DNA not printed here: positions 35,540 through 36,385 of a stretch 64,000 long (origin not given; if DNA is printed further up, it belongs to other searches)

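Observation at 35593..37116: tRNA-Gly followed by a P-loop kinase and a pol-beta-fold nucleotidyltransferase-like gene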

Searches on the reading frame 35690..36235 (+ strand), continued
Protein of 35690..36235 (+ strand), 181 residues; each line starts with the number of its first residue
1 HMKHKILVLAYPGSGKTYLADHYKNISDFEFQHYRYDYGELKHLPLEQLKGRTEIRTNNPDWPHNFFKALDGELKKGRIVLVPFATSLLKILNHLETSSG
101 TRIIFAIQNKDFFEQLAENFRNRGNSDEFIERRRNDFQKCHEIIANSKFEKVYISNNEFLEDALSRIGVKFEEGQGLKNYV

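Call 95: search_dna_similar(query=window:35690-36235:+, collection=phages, mode=protein, max_evalue=0.001, max_rows=15)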
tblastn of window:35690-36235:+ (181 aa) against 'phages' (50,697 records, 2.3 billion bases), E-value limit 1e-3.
No match.
